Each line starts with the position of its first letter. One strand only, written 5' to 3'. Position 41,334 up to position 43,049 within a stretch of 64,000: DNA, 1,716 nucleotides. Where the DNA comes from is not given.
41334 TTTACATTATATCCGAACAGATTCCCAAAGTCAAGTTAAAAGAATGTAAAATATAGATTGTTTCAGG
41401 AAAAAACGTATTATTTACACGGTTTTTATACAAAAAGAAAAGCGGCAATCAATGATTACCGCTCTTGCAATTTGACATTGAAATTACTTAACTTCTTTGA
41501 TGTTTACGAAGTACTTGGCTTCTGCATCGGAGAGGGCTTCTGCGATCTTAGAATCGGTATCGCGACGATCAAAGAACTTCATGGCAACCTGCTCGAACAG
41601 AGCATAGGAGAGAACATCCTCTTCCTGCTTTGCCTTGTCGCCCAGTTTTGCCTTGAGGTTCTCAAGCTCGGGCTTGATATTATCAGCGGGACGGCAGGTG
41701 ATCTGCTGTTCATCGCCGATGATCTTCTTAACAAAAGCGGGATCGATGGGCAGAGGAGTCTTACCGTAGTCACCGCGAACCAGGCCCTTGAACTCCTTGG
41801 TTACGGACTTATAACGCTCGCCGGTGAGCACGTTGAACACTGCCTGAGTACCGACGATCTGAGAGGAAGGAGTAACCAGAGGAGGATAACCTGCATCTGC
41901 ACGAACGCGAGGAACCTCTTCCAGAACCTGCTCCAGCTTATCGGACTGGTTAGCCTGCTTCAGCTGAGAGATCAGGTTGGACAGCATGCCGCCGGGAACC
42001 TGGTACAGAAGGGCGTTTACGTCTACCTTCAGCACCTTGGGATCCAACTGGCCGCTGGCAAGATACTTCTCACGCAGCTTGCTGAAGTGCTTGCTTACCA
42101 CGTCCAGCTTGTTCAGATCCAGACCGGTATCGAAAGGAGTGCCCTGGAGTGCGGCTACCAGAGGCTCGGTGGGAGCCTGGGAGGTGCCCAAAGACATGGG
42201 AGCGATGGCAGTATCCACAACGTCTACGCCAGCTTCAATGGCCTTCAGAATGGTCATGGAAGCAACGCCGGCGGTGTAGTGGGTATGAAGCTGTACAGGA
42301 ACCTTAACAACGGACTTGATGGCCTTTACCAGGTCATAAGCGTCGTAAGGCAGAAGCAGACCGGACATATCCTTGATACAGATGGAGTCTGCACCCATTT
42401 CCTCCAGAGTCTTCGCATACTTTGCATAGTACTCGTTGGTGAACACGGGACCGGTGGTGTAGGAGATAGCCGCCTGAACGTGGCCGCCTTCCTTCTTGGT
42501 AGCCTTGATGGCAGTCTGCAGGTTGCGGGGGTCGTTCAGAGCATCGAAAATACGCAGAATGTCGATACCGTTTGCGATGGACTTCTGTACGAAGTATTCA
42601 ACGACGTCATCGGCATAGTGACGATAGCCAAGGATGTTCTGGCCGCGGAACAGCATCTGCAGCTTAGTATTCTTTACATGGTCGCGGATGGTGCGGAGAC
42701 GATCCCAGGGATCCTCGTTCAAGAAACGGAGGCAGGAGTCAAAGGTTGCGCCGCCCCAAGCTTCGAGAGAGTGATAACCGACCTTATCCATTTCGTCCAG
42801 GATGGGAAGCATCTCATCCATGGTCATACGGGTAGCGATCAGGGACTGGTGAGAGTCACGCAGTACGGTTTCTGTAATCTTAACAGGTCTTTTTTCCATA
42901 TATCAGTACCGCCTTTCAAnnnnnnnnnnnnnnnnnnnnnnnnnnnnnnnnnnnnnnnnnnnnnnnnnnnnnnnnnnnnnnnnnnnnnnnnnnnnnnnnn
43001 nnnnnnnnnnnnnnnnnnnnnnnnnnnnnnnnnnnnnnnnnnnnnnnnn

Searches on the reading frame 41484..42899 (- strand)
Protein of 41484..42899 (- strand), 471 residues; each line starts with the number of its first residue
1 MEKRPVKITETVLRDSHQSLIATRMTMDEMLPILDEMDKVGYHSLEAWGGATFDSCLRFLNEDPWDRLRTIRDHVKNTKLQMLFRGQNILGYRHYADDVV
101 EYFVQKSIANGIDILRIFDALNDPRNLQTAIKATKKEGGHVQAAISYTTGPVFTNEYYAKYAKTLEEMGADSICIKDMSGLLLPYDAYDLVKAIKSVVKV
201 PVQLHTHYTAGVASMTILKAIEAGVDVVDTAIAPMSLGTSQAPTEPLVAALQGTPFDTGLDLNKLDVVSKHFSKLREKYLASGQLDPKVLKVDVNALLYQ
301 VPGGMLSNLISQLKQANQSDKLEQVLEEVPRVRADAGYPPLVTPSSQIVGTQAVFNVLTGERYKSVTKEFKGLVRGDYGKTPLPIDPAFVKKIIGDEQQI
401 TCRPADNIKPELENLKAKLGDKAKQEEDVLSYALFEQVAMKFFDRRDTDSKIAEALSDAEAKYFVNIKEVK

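Call 11: search_protein_families(library=pfam, proteins=[window:41484-42899:-], max_evalue=0.01)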
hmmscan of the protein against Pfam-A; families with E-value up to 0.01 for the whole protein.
window:41484-42899:- (471 aa): 4 families
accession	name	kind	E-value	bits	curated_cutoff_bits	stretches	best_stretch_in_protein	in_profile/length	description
PF02436.23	PYC_OADA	-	2.8e-56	190.9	27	1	298-456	3-173/201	Conserved carboxylase domain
PF00682.25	HMGL-like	-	3e-21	76.4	29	1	6-269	2-257/260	HMGL-like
PF01702.25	TGT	-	0.0072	15.9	26.3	0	127-232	157-257/357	Queuine tRNA-ribosyltransferase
PF04652.21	Vta1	-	0.0073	16.8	26.8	0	411-452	53-94/145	Vta1 like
